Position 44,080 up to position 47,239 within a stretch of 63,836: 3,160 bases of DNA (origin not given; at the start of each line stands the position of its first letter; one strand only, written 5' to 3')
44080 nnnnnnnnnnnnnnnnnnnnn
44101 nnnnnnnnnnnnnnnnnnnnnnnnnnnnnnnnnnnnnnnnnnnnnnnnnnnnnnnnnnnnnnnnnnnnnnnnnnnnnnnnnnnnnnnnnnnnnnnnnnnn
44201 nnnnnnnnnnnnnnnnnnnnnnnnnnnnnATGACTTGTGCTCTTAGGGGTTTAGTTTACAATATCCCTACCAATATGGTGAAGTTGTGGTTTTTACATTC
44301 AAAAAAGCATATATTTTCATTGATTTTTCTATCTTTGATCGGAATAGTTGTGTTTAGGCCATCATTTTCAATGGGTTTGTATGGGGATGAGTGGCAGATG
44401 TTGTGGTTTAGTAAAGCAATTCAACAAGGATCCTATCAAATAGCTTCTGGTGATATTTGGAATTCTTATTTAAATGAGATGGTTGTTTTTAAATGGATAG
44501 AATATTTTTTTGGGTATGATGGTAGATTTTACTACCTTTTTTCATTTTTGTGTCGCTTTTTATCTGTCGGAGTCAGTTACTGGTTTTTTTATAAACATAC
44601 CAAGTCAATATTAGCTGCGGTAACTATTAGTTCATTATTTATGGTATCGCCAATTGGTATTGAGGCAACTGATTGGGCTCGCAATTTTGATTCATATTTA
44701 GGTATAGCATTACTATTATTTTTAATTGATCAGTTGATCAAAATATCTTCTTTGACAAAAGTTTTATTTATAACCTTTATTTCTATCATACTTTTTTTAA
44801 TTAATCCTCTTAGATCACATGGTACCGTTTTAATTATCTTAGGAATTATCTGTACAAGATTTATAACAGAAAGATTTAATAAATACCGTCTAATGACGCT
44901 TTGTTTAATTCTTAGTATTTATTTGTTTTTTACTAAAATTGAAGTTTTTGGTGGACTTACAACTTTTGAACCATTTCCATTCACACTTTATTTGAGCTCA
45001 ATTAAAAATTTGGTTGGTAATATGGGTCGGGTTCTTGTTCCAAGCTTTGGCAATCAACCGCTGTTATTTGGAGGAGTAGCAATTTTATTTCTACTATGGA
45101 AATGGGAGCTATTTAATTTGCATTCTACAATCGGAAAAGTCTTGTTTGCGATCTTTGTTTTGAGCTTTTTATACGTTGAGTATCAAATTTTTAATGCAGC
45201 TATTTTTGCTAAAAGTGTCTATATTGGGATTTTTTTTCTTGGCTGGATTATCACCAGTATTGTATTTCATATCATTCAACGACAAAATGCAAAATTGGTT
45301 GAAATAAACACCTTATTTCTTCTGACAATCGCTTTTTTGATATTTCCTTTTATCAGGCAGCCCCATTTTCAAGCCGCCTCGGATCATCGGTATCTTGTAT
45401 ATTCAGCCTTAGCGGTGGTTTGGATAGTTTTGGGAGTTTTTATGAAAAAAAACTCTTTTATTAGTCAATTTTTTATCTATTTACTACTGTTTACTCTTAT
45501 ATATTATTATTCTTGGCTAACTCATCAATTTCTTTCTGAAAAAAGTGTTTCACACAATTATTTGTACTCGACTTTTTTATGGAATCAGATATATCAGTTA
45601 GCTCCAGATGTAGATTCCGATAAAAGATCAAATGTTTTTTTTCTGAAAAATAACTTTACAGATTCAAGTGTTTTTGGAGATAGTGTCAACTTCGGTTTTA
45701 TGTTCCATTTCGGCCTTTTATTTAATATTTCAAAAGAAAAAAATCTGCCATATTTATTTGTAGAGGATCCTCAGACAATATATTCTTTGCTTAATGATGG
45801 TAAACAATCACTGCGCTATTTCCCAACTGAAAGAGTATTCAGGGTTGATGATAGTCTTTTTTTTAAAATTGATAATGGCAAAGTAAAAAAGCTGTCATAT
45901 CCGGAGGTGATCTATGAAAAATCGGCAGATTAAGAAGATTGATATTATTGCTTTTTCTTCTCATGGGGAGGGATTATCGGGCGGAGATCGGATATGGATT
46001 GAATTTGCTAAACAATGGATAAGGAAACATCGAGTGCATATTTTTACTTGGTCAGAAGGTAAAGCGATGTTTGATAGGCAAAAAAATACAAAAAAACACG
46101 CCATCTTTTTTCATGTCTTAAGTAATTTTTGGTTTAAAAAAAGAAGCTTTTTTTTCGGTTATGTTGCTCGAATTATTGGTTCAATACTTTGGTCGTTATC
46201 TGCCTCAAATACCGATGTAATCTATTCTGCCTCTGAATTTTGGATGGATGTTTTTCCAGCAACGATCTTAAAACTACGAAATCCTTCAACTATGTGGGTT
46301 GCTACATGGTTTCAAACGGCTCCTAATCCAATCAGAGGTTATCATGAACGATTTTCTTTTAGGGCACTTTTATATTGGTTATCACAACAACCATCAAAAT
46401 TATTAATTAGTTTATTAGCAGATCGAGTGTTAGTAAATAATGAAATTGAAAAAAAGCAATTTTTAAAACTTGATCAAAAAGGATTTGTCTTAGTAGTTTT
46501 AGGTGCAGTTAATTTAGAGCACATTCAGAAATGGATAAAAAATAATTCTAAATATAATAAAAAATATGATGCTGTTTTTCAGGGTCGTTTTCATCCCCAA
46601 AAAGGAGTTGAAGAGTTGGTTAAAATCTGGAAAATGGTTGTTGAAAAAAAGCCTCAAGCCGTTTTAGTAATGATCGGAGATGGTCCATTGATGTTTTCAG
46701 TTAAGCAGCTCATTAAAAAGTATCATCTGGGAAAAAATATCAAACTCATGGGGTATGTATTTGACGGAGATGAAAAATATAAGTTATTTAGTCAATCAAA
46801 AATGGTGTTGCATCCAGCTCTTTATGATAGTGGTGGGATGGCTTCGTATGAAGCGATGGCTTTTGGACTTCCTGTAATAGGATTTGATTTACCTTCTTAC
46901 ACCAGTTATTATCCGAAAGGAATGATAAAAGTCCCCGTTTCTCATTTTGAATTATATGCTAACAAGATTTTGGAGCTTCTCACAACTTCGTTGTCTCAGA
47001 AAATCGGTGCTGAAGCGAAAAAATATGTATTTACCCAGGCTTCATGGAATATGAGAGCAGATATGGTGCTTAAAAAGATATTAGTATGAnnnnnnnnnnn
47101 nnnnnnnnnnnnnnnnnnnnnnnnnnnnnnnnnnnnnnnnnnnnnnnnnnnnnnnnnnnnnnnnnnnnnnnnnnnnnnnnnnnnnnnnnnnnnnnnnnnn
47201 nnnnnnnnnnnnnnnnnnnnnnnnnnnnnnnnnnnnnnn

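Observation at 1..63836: The whole 64-kb window is one glycan-assembly supercluster built around ~16 GT-C-type polytopic membrane proteins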

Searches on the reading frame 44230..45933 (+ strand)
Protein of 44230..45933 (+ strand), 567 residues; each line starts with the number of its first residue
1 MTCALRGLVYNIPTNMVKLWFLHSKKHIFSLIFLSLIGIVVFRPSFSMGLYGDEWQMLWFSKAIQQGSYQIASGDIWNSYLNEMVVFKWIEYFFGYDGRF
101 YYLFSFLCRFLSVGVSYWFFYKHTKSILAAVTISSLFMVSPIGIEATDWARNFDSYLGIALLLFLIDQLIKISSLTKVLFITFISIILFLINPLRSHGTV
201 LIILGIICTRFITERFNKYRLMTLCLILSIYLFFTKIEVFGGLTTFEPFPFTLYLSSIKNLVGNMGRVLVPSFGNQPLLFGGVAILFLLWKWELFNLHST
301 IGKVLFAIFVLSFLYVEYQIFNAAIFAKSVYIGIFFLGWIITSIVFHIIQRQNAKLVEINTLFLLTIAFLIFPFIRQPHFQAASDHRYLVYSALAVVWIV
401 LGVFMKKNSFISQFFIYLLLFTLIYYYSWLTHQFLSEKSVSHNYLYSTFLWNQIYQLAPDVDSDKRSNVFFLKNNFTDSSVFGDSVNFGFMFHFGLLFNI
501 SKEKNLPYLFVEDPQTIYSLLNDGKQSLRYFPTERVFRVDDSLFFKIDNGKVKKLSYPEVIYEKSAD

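Call 8: search_protein_families(library=pfam, proteins=[window:44230-45933:+], max_evalue=0.01)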
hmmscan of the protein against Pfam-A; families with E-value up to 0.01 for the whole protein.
window:44230-45933:+ (567 aa): 0 families

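Call 28: search_protein_families(library=pfam, proteins=[window:44230-45933:+], max_evalue=10)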
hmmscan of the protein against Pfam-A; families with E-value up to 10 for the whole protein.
window:44230-45933:+ (567 aa): 0 families

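Call 29: search_protein_families(library=ncbifam, proteins=[window:44230-45933:+], max_evalue=1)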
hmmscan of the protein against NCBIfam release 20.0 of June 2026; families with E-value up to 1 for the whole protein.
window:44230-45933:+ (567 aa): 0 families

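Call 31: find_homologous_proteins(query=window:44230-45933:+, max_evalue=0.00001)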
Query window:44230-45933:+ (567 aa): 13 proteins with E <= 0.00001 among 8000 candidates.
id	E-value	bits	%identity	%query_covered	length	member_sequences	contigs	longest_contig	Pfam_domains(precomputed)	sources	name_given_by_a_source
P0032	0.0e+0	1147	100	92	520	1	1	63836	-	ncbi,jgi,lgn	jgi:hypothetical protein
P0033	1.3e-251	854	73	92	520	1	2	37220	-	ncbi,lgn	-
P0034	2.1e-173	596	51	95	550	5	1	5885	-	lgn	-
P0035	8.0e-173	594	51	95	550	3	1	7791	-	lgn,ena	-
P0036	2.0e-171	590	52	94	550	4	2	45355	-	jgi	jgi:hypothetical protein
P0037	1.0e-110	389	41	97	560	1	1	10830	-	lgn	-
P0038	1.5e-101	359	37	92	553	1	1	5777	-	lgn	-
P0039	2.1e-84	302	34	94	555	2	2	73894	-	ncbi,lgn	-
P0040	1.0e-76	277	36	95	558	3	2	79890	-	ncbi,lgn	-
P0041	1.8e-62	230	31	94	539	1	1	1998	-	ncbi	-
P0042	1.7e-59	220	34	85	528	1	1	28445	-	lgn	-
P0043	1.1e-48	185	29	91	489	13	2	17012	-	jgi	-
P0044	8.2e-48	182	37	44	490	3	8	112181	-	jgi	-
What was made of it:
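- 44230..45933 (+): GT-C of a family without any Pfam or NCBIfam model (567-aa ORF; the likely start is about M16). Only 13 homologues were found (call 31).
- Tried and rejected: The contig was later recognised through P0032, which is 100% identical and sits on a 63,836-bp contig (call 31).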

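Call 32: find_encoding_contigs(protein=P0032, flank=2000, max_places=3)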
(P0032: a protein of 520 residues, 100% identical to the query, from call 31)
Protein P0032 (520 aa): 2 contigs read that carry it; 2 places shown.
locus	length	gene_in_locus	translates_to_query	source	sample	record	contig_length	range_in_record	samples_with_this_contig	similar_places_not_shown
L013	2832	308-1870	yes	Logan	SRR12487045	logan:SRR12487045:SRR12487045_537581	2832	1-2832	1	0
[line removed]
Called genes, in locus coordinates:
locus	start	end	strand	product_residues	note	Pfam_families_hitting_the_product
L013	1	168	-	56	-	?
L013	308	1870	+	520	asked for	-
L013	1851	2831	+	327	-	?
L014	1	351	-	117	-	?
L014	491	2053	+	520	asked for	-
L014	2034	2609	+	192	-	?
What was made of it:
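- Tried and rejected: The look-up returned only short duplicate contigs (call 32), so no flanks exist for this organism itself.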

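Call 39: search_solved_structures(query=A3, max_evalue=10)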
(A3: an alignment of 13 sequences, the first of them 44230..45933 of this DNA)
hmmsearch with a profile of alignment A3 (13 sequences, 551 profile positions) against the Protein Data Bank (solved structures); distinct sequences matched with E-value up to 10: 3.
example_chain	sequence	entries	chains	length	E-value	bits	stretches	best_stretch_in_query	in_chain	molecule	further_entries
5h7b_A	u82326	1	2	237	0.46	12.2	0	487-534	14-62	Immunoglobulin G-binding protein A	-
5h7a_C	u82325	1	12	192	1.2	10.9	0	487-534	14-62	Immunoglobulin G-binding protein A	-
4alo_A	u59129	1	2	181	2.2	10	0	447-498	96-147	H1 APOCRUSTACYANIN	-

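Call 45: predict_structure(alignment_id=A3)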
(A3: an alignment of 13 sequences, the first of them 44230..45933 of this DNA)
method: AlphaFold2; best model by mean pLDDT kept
length: 567 residues; sequences in the alignment: 13
mean_pLDDT: 86.9   pTM: 0.86
mean pLDDT of the five models: 86.9, 86.1, 85.3, 85.0, 84.5
residues with pLDDT >= 90: 333; 70-90: 184; 50-70: 23; < 50: 27
segments of 3 or more residues with pLDDT < 50: 1-23, 565-567
pLDDT, mean of each block of 10 residues (from residue 1): 30 41 69 94 92 89 88 77 90 92 93 93 92 95 66 89 90 91 94 88 93 88 96 88 73 88 91 87 95 89 95 96 90 96 92 88 93 85 68 91 89 93 93 89 90 91 93 85 87 94 93 93 91 91 90 91 57
secondary structure, 60 per line:
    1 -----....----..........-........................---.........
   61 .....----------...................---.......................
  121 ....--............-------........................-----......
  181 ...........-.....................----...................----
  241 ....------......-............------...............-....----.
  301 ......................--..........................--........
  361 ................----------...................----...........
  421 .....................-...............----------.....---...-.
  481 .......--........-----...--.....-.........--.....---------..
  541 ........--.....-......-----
elements in order: H6-9 H14-23 H25-47 H52-65 H76-94 H98-124 H127-138 H146-169 H175-191 H193-213 H218-236 H241-244 H251-256 H258-269 H276-290 H292-295 H300-322 H325-350 H353-376 H387-405 H410-441 H444-457 E468-472 H480-487 H490-497 E508-512 H514-522 H525-529 E542-548 E551-555 H557-562
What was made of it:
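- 44230..45933 (+): AF2 pLDDT 86.9 (call 45).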

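Call 50: fold_search(model_id=the predicted structure, library=pdb)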
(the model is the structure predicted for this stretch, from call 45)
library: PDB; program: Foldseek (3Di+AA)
matches with E <= 10: 302; with E <= 0.001: 1
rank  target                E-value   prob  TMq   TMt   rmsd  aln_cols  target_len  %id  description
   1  8age_A                4.9e-04  1.00  0.40  0.36  12.7       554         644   12  Structure of yeast oligosaccharylransferase complex with acceptor peptide bound (released 2022-12-07)
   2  6ezn_F                3.5e-03  1.00  0.43  0.39  14.6       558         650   11  Cryo-EM structure of the yeast oligosaccharyltransferase (OST) complex (released 2018-01-17)
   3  5f15                  4.4e-03  1.00  0.34  0.35  16.6       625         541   10  Crystal Structure of ArnT from Cupriavidus metallidurans bound to Undecaprenyl phosphate (released 2016-02-17)
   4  6c26_A                4.8e-03  1.00  0.38  0.34  15.8       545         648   12  The Cryo-EM structure of a eukaryotic oligosaccharyl transferase complex (released 2018-01-31)
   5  8agb_A                5.7e-03  1.00  0.41  0.38  13.5       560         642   10  Structure of yeast oligosaccharylransferase complex with lipid-linked oligosaccharide bound (released 2022-12-07)
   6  6ftg_5                6.2e-03  1.00  0.45  0.40  14.4       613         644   12  Subtomogram average of OST-containing ribosome-translocon complexes from canine rough microsomal membranes (released 2018-03-21)
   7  9dlf_C                6.2e-03  1.00  0.40  0.37  10.8       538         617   11  Arabinosyltransferase AftB in complex with Fab_B3 (released 2025-06-25)
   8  5ezm                  9.3e-03  0.99  0.34  0.35  16.2       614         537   10  Crystal Structure of ArnT from Cupriavidus metallidurans in the apo state (released 2016-02-17)
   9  9n9j_I                1.1e-02  1.00  0.40  0.34  16.4       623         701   13  Structure of a GRP94 folding intermediate engaged with a CCDC134- and FKBP11-bound secretory translocon (released 2025-11-19)
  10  6s7t_A                1.7e-02  1.00  0.42  0.35  13.3       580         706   13  Cryo-EM structure of human oligosaccharyltransferase complex OST-B (released 2019-12-18)
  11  5ogl_A                1.7e-02  1.00  0.39  0.32  15.2       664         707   10  Structure of bacterial oligosaccharyltransferase PglB in complex with an acceptor peptide and an lipid-linked oligosac (released 2017-10-25)
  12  6rw3_A                2.9e-02  0.25  0.11  0.13  25.6       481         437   14  The molecular basis for sugar import in malaria parasites. (released 2020-01-29)
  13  7zli_A                3.2e-02  0.99  0.43  0.38  15.0       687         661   13  Cryo-EM structure of C-mannosyltransferase CeDPY19, in complex with Dol25-P-Man and bound to CMT2-Fab and anti-Fab nan (released 2023-01-11)
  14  7zlg_A                3.7e-02  0.98  0.36  0.32  12.5       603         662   12  Cryo-EM structure of C-mannosyltransferase CeDPY19, in complex with acceptor peptide and bound to CMT2-Fab and anti-Fa (released 2023-01-11)
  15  7zlh_A                3.8e-02  0.99  0.39  0.35  11.6       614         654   10  Cryo-EM structure of C-mannosyltransferase CeDPY19, in apo state, bound to CMT2-Fab and anti-Fab nanobody (released 2023-01-11)
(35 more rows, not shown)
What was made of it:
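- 44230..45933 (+): Foldseek matches STT3, ArnT, AftB, PglB and DPY19 (call 50).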

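Call 58: find_encoding_contigs(protein=P0040, flank=10000, max_places=1)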
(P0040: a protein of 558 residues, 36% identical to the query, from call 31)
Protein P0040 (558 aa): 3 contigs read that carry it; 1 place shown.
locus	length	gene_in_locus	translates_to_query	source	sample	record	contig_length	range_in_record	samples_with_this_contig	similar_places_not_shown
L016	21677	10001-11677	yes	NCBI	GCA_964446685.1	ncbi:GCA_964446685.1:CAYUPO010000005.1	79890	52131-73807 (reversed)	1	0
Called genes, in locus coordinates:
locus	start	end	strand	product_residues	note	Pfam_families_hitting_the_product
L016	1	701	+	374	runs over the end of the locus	PF01041:DegT_DnrJ_EryC1, PF00266:Aminotran_5 (faint), PF01053:Cys_Met_Meta_PP (weak)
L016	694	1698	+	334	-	PF01408:GFO_IDH_MocA, PF02894:GFO_IDH_MocA_C, PF22725:GFO_IDH_MocA_C3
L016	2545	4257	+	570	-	PF11847:GT-C_AftD (weak)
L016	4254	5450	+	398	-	PF00534:Glycos_transf_1, PF13692:Glyco_trans_1_4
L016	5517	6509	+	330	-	PF00535:Glycos_transf_2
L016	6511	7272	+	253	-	PF04321:RmlD_sub_bind (weak), PF01370:Epimerase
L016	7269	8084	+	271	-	PF01261:AP_endonuc_2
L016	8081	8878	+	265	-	PF00535:Glycos_transf_2 (weak)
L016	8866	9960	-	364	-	PF00070:Pyr_redox (faint), PF01266:DAO, PF03486:HI0933_like (faint), PF07992:Pyr_redox_2 (faint)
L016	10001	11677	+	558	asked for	-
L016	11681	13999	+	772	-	-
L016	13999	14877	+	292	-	PF00535:Glycos_transf_2, PF10111:Glyco_tranf_2_2, PF13641:Glyco_tranf_2_3, PF13712:Glyco_tranf_2_5 (weak), PF13632:Glyco_trans_2_3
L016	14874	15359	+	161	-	PF18915:DUF5667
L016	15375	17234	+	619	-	-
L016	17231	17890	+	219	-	PF07021:MetW (weak), PF13489:Methyltransf_23, PF13847:Methyltransf_31, PF08241:Methyltransf_11, PF08242:Methyltransf_12, PF13649:Methyltransf_25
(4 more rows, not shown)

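Call 80: find_encoding_contigs(protein=P0033, flank=10000, max_places=2)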
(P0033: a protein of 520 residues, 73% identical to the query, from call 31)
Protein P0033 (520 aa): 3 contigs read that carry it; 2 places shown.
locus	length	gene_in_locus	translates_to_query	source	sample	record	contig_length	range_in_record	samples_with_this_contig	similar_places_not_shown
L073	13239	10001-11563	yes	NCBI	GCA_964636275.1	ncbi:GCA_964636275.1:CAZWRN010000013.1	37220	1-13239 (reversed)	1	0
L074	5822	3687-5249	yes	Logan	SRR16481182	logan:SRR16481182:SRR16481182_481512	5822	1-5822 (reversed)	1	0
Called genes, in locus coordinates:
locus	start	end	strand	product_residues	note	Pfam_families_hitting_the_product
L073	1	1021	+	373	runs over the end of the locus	PF01053:Cys_Met_Meta_PP (weak), PF00266:Aminotran_5 (weak), PF01041:DegT_DnrJ_EryC1, PF01212:Beta_elim_lyase (weak)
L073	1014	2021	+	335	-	PF01408:GFO_IDH_MocA, PF03447:NAD_binding_3 (faint), PF22725:GFO_IDH_MocA_C3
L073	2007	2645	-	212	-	PF00551:Formyl_trans_N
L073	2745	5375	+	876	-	-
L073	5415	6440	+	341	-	PF00535:Glycos_transf_2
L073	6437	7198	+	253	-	PF01370:Epimerase (faint), PF04321:RmlD_sub_bind (faint)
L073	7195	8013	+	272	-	PF01261:AP_endonuc_2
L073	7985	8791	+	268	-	PF00535:Glycos_transf_2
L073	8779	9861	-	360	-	PF00070:Pyr_redox (faint), PF01266:DAO, PF03486:HI0933_like (faint), PF13450:NAD_binding_8 (faint)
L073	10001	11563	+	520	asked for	-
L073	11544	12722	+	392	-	PF00534:Glycos_transf_1, PF13692:Glyco_trans_1_4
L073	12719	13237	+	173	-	?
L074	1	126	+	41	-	?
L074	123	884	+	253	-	PF01370:Epimerase (faint), PF04321:RmlD_sub_bind (faint)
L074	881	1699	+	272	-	PF01261:AP_endonuc_2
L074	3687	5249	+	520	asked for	-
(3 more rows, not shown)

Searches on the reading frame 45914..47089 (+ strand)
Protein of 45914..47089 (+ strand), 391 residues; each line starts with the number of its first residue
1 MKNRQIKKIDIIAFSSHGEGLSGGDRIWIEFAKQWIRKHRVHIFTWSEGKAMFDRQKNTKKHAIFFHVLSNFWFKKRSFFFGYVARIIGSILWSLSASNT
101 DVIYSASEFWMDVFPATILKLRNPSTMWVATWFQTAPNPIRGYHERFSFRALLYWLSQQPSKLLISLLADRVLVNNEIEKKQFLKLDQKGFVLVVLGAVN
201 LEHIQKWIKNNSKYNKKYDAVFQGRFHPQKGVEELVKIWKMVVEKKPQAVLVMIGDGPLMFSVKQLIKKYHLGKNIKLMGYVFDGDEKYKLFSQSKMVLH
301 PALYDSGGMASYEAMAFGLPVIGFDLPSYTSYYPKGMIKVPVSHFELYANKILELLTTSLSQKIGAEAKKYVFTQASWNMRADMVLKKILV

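Call 8: search_protein_families(library=pfam, proteins=[window:45914-47089:+], max_evalue=0.01)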
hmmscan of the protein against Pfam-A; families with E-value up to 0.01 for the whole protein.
window:45914-47089:+ (391 aa): 5 families
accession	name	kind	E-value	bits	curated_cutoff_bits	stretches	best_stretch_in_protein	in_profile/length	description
PF00534.26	Glycos_transf_1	-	2.9e-27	95.7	26.4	1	205-370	3-171/172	Glycosyl transferases group 1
PF13692.12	Glyco_trans_1_4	-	6.7e-21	75.5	27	1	220-357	4-141/142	Glycosyl transferases group 1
PF13524.12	Glyco_trans_1_2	-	0.00019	21.8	25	1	284-386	36-143/144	Glycosyl transferase-like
PF20706.3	GT4-conflict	-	0.00034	20.1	26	1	215-322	195-309/385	Family 4 Glycosyltransferase in conflict systems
PF13439.12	Glyco_transf_4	-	0.0011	19.5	28.5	1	23-186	3-152/170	Glycosyltransferase Family 4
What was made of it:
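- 45914..47089 (+): GT4. Pfam (call 8).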
